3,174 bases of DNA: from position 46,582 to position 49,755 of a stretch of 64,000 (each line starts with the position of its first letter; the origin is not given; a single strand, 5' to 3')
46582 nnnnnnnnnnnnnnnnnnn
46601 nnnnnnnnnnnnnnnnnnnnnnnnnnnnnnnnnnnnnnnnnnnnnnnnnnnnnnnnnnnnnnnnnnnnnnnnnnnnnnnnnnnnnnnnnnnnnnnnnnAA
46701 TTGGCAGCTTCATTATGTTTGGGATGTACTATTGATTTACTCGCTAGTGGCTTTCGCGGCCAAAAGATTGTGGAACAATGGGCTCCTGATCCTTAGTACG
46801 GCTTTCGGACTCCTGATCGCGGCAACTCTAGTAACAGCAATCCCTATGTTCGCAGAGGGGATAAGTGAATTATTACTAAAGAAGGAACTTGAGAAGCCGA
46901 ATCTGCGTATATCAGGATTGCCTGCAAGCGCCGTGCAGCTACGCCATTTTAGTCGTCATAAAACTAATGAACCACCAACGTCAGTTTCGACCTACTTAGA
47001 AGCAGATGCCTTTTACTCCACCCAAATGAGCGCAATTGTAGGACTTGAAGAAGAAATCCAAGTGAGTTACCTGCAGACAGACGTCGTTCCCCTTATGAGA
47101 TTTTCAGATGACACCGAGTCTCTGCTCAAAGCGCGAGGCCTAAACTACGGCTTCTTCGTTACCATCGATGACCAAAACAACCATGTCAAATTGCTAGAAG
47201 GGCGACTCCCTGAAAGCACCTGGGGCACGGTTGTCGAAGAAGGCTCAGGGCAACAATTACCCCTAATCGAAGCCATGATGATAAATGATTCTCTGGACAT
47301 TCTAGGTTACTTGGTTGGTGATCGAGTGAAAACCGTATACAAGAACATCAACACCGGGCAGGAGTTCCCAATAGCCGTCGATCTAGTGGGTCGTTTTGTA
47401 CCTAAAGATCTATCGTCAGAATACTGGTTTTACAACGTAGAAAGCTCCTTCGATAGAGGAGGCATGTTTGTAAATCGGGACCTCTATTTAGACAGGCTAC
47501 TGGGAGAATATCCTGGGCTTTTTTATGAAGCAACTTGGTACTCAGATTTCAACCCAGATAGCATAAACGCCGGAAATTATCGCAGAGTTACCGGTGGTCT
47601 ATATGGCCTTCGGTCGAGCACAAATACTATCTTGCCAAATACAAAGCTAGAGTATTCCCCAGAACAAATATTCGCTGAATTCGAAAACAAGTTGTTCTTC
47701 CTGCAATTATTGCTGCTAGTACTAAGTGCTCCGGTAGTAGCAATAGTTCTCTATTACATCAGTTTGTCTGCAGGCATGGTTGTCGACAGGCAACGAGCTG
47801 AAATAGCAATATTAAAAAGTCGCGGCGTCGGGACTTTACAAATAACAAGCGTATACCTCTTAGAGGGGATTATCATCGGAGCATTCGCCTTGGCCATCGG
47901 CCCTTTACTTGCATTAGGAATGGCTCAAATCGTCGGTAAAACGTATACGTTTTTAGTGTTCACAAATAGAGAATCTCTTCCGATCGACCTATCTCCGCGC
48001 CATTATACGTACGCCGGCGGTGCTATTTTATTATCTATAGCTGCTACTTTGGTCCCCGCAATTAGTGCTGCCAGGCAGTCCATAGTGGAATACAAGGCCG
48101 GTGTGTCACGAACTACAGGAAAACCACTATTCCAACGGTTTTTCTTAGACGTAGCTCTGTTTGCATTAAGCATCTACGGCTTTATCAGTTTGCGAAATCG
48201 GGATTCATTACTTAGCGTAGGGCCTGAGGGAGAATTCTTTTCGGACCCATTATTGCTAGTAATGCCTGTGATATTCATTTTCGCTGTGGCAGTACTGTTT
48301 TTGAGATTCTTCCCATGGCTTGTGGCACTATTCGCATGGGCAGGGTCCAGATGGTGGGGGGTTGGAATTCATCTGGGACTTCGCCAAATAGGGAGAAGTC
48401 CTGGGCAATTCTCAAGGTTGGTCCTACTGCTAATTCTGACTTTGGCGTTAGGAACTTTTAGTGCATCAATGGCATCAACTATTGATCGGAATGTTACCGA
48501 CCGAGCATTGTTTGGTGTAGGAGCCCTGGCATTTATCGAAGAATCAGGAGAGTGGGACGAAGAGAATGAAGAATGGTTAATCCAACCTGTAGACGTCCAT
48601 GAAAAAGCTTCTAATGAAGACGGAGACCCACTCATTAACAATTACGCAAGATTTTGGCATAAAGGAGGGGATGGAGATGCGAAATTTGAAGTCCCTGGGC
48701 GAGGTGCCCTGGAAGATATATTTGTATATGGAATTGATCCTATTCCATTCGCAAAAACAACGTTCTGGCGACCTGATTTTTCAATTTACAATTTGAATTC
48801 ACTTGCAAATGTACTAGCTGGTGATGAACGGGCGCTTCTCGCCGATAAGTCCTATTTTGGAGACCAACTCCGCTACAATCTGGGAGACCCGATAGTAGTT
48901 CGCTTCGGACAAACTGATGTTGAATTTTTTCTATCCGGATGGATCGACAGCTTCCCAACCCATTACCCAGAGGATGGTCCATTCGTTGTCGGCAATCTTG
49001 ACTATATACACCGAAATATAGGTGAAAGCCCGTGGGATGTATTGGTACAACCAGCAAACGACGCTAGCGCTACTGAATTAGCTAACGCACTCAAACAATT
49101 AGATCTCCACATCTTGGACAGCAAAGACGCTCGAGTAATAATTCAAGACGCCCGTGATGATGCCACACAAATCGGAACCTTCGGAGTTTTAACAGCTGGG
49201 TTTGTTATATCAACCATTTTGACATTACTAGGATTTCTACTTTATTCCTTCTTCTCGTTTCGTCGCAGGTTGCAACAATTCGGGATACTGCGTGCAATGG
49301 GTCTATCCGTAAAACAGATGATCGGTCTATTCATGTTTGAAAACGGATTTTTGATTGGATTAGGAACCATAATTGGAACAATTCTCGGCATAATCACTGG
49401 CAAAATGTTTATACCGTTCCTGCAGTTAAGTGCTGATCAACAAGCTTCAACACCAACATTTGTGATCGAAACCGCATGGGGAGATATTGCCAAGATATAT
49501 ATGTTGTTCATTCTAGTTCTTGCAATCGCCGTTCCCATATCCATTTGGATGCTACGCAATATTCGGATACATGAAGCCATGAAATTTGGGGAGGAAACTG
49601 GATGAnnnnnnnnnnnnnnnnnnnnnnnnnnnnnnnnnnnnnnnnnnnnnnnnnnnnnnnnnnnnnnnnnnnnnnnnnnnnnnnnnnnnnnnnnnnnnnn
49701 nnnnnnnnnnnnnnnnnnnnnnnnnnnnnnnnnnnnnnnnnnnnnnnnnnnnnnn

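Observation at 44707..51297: Atypical MacAB/DevCA-like efflux operon: 400-aa coiled-coil adaptor, single-chain double-FtsX permease and two separate ATPase genes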

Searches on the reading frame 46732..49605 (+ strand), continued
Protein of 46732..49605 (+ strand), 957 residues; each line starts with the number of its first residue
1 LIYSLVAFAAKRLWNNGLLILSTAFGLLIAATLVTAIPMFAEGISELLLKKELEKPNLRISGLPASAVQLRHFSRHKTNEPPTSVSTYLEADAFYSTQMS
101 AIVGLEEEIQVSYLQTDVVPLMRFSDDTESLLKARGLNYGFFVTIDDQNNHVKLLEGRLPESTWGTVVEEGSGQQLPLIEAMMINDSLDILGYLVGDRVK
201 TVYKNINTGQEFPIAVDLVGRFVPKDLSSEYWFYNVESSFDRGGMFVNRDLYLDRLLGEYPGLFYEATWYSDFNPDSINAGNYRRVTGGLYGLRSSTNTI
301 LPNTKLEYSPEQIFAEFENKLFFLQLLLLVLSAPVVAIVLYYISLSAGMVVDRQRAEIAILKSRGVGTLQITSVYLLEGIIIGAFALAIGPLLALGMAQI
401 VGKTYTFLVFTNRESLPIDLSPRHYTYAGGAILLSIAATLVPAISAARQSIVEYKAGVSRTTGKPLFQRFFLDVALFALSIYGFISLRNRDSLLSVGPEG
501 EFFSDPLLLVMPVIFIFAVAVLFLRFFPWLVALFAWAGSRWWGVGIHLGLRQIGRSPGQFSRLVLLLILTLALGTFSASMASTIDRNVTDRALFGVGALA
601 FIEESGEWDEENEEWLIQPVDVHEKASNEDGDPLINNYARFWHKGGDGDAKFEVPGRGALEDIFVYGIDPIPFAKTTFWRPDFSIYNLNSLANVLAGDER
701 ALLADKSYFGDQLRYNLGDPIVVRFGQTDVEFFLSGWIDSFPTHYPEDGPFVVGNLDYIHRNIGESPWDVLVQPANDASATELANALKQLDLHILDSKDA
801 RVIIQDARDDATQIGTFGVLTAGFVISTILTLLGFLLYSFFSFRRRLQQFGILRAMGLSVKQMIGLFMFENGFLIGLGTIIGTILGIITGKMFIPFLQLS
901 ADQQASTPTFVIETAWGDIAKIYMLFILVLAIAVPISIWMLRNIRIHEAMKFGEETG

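Call 20: search_solved_structures(query=A1, max_evalue=1)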
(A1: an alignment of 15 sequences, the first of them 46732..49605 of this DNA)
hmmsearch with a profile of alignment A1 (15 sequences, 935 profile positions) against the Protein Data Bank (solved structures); distinct sequences matched with E-value up to 1: 15.
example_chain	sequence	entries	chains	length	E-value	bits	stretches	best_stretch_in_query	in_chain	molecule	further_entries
9w37_A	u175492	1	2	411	1.8e-10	42.8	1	310-435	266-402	LolF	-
9w35_A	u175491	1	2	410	1.8e-10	42.7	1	310-435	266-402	LolF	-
9w2w_A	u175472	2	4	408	2.5e-10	42.3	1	310-435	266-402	LolF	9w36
7arh_C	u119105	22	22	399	4.6e-09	38.1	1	315-435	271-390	Lipoprotein-releasing ABC transporter permease subunit LolC | Lipo-releasing system transmembrane protein lolC | Lipoprotein-releasing system transmembrane prot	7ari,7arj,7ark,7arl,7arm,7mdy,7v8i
7mdx_A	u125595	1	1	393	5.7e-09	37.8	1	315-435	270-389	Lipoprotein-releasing system transmembrane protein LolC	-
9o9x_C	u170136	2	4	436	3.6e-07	31.8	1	796-876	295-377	ABC transporter permease YtrF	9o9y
7tcg_A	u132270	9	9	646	8.4e-05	24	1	794-920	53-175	Bacitracin export permease protein BceB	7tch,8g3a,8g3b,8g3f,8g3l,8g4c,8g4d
7mdx_B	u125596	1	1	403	0.00027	22.4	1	308-384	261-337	Lipoprotein-releasing system transmembrane protein LolE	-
7arh_E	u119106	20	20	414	0.00028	22.3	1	308-384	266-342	Lipoprotein-releasing system transmembrane protein LolE | Lipoprotein transporter subunit LolE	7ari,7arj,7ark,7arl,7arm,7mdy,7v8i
9ugg_E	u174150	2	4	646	0.0003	22.2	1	799-930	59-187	Lantibiotic ABC transporter permease PsdB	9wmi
9rli_E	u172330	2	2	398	0.00047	21.5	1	309-384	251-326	Lipoprotein-releasing system transmembrane protein LolE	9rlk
5gko_A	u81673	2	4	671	0.0094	17.2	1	311-435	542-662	Macrolide export ATP-binding/permease protein MacB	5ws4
5nik_J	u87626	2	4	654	0.029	15.6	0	798-878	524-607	Macrolide export ATP-binding/permease protein MacB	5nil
5lil_A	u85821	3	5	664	0.37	11.9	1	793-878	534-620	Macrolide export ATP-binding/permease protein MacB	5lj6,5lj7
5xu1_M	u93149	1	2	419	0.59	11.3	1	300-435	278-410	ABC transporter permeae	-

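Call 38: predict_structure(alignment_id=A2)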
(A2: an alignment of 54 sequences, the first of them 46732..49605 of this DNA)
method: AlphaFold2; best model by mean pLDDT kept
length: 957 residues; sequences in the alignment: 54
mean_pLDDT: 85.4   pTM: 0.79
mean pLDDT of the five models: 85.4, 85.4, 82.1, 82.0, 81.8
residues with pLDDT >= 90: 349; 70-90: 533; 50-70: 67; < 50: 8
segments of 3 or more residues with pLDDT < 50: 955-957
pLDDT, mean of each block of 10 residues (from residue 1): 82 85 91 92 86 72 81 80 89 90 88 92 76 72 93 94 87 87 93 91 84 92 89 84 92 91 92 85 85 89 89 84 86 90 90 82 85 90 94 94 86 87 92 93 81 61 67 89 85 53 68 93 89 84 79 80 91 92 88 91 88 84 87 91 79 85 93 93 92 93 93 91 90 94 88 94 88 89 88 89 86 84 88 83 73 78 83 90 94 76 64 86 84 79 62 48
secondary structure, 60 per line:
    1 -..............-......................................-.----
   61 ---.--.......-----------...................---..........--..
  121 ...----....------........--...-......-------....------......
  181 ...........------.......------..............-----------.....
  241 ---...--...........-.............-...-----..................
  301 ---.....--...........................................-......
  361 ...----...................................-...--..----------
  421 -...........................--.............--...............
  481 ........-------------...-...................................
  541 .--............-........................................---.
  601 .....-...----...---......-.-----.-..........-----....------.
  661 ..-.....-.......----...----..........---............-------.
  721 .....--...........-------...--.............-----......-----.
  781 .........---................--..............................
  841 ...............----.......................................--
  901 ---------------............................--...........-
elements in order (helices of 4 or more, strands of 3 or more residues): H2-15 H17-54 E67-73 H85-103 E107-116 E119-123 H128-131 E138-145 E152-157 E165-168 E175-184 H185-191 E198-204 E211-224 H236-240 E244-246 H249-259 E264-273 H283-300 E304-308 H311-353 H355-363 H368-402 E404-406 H422-448 H451-463 H466-488 H506-541 H544-555 H557-596 E600-605 E607-609 E614-616 H620-625 E635-644 E650-653 E660-662 E664-668 H670-676 H688-697 E701-705 H706-712 E720-725 E728-738 E751-755 H756-763 E769-774 H780-789 E793-799 H800-808 H811-855 H860-898 H916-943 H946-956

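Call 41: fold_search(model_id=the predicted structure, library=pdb)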
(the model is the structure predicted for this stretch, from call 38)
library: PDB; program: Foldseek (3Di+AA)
matches with E <= 10: 237; with E <= 0.001: 68
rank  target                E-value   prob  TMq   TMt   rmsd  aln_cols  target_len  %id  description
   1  9ge6_A                8.8e-21  1.00  0.37  0.43  16.7      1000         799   14  Structure of E. coli YbbAP (released 2025-05-28)
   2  9ge7_A                1.6e-19  1.00  0.42  0.48  12.6      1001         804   13  Structure of E. coli YbbAP with bound ATP analogue (released 2025-05-28)
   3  8s5g_A                1.3e-12  1.00  0.37  0.50   9.6       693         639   12  BceABS nucleotide-free state (released 2025-09-03)
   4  8g3a_A                1.3e-12  1.00  0.34  0.48  12.2       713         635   11  BceAB-S nucleotide free TM state 1 (released 2023-06-21)
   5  7tch_A                4.6e-11  1.00  0.39  0.53   8.4       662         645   12  BceAB E169Q variant ATP-bound conformation (released 2022-04-06)
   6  7tcg_A                5.8e-11  1.00  0.36  0.50   9.6       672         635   11  BceAB nucleotide-free conformation (released 2022-04-06)
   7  9rld_C                1.4e-10  1.00  0.19  0.36  11.2       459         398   17  LolCDE complex with Lpp lipoprotein (released 2026-01-21)
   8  9rld_E                1.7e-10  1.00  0.29  0.57   7.5       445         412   16  LolCDE complex with Lpp lipoprotein (released 2026-01-21)
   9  9xro_E                2.0e-10  1.00  0.26  0.55   8.5       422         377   16  LolCDE in complex with SMT-738_3 (released 2026-03-18)
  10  8g4c_A                2.5e-10  1.00  0.35  0.48   9.9       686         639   13  BceABS ATPgS high res TM (released 2023-06-21)
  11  9rlc_E                2.7e-10  1.00  0.20  0.38  13.5       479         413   13  LolCDE complex with Lpp lipoprotein (released 2026-01-21)
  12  5gko_A                3.1e-10  1.00  0.29  0.40   7.6       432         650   13  Crystal structure of tripartite-type ABC transporter, MacB from Acinetobacter baumannii (released 2017-11-15)
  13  5lil_A                3.1e-10  1.00  0.25  0.37  10.1       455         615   12  Structure of Aggregatibacter actinomycetemcomitans MacB bound to ATPyS (P21) (released 2017-11-15)
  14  7mdx_A                3.2e-10  1.00  0.20  0.40  11.2       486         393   17  LolCDE nucleotide-free (released 2021-08-11)
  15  7arh_E                4.3e-10  1.00  0.25  0.49   8.2       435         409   15  LolCDE in complex with lipoprotein (released 2021-04-07)
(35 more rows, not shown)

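Call 55: search_protein_families(library=pfam, proteins=[L044:2485-3855:+, L048:9789-11288:+, L063:3114-4445:+, L069:9769-11202:+, L001:4177-5514:-], max_evalue=0.01)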
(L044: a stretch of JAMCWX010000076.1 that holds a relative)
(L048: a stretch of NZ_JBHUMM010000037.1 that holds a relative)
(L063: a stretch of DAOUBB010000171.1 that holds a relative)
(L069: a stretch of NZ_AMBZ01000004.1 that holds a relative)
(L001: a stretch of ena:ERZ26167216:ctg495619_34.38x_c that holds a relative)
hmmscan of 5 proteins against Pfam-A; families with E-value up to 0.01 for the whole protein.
L044:2485-3855:+ (456 aa): 3 families
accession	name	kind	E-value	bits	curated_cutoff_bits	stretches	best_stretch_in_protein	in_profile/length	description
PF01547.30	SBP_bac_1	-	5.2e-22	79.7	26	1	96-370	41-303/307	Bacterial extracellular solute-binding protein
PF13416.11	SBP_bac_8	-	1.1e-16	61.9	27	1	83-272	16-173/279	Bacterial extracellular solute-binding protein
PF13343.11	SBP_bac_6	-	0.00071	19.6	24.6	1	102-182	1-80/245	Bacterial extracellular solute-binding protein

L048:9789-11288:+ (499 aa): 2 families
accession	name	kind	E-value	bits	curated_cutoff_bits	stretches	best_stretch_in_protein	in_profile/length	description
PF13416.11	SBP_bac_8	-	4.2e-18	66.6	27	1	94-391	20-254/279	Bacterial extracellular solute-binding protein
PF01547.30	SBP_bac_1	-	1.2e-16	62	26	1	99-386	37-306/307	Bacterial extracellular solute-binding protein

L063:3114-4445:+ (443 aa): 2 families
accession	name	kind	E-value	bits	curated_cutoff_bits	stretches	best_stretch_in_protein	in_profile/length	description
PF01547.30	SBP_bac_1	-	7.8e-28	98.8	26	1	80-357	9-301/307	Bacterial extracellular solute-binding protein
PF13416.11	SBP_bac_8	-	6.5e-15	56.1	27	1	84-358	2-245/279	Bacterial extracellular solute-binding protein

L069:9769-11202:+ (477 aa): 1 family
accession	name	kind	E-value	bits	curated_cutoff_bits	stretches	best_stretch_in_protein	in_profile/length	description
PF01547.30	SBP_bac_1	-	1.5e-27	97.8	26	1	40-372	9-306/307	Bacterial extracellular solute-binding protein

L001:4177-5514:- (445 aa): 0 families

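Call 73: search_protein_families(library=pfam, proteins=[L008:3488-5950:+, L013:3286-5958:+, L018:3854-5878:+, L069:4877-5989:+, L032:4430-5968:+], max_evalue=0.001)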
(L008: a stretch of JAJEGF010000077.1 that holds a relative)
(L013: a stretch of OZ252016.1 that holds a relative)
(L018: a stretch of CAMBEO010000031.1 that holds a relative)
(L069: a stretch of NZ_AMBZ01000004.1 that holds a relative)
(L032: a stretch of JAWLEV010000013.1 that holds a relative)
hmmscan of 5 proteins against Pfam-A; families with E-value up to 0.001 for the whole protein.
L008:3488-5950:+ (820 aa): 4 families
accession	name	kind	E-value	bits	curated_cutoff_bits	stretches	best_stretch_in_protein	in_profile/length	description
PF13437.12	HlyD_3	-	1.3e-13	52.1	22.2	1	644-731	1-88/106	HlyD family secretion protein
PF16576.10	HlyD_D23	-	4.9e-12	46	30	1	641-731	107-196/214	Barrel-sandwich domain of CusB or HlyD membrane-fusion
PF13533.13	Biotin_lipoyl_2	-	2e-07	31.1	29.8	1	83-113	2-32/32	Biotin-lipoyl like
PF00364.28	Biotin_lipoyl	-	5.5e-05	23.4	22.1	1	90-125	15-49/73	Biotin-requiring enzyme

L013:3286-5958:+ (890 aa): 3 families
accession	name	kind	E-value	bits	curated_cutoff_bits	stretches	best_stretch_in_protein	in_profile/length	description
PF16576.10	HlyD_D23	-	5.6e-14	52.4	30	1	695-802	90-197/214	Barrel-sandwich domain of CusB or HlyD membrane-fusion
PF13437.12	HlyD_3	-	1.1e-11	45.8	22.2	1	714-800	1-87/106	HlyD family secretion protein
PF13533.13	Biotin_lipoyl_2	-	1.5e-05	25.2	29.8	1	74-101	5-32/32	Biotin-lipoyl like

L018:3854-5878:+ (674 aa): 2 families
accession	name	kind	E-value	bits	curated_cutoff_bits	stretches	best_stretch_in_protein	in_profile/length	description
PF16576.10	HlyD_D23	-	2.1e-12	47.2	30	1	497-575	108-186/214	Barrel-sandwich domain of CusB or HlyD membrane-fusion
PF13437.12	HlyD_3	-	6.7e-10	40.1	22.2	1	500-582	2-85/106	HlyD family secretion protein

L069:4877-5989:+ (370 aa): 4 families
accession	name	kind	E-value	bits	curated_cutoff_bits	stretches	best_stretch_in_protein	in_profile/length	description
PF13437.12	HlyD_3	-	3.6e-15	57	22.2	1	183-265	2-85/106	HlyD family secretion protein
PF16576.10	HlyD_D23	-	7.3e-15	55.3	30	1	75-255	5-184/214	Barrel-sandwich domain of CusB or HlyD membrane-fusion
PF00364.28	Biotin_lipoyl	-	3.8e-09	36.7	22.1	1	97-131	14-48/73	Biotin-requiring enzyme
PF13533.13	Biotin_lipoyl_2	-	2.5e-06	27.6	29.8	1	99-120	11-32/32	Biotin-lipoyl like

L032:4430-5968:+ (512 aa): 4 families
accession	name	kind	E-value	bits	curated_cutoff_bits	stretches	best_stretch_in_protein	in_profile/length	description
PF13437.12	HlyD_3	-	2.4e-14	54.4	22.2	1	334-406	2-75/106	HlyD family secretion protein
PF16576.10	HlyD_D23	-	1.9e-11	44.1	30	1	323-405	100-182/214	Barrel-sandwich domain of CusB or HlyD membrane-fusion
PF13533.13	Biotin_lipoyl_2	-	4.7e-09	36.3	29.8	1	93-117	8-32/32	Biotin-lipoyl like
PF00364.28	Biotin_lipoyl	-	7.6e-07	29.3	22.1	0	88-116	45-73/73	Biotin-requiring enzyme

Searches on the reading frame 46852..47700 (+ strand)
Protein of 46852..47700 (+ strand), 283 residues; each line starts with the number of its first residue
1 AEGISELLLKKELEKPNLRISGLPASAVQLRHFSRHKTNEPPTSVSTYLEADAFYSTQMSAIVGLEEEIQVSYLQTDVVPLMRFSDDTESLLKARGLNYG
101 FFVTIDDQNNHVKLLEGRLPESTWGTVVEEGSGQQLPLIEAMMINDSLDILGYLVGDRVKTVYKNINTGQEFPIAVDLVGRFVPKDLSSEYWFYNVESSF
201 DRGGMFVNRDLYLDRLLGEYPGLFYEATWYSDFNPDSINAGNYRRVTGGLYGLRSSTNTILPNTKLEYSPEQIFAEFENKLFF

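Call 22: search_protein_families(library=pfam, proteins=[window:46852-47700:+], max_evalue=10)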
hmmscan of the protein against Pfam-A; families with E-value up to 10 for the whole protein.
window:46852-47700:+ (283 aa): 1 family
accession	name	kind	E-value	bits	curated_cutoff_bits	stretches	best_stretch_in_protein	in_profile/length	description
PF04167.18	DUF402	-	0.021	15.4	23.9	1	181-214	17-51/68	Protein of unknown function (DUF402)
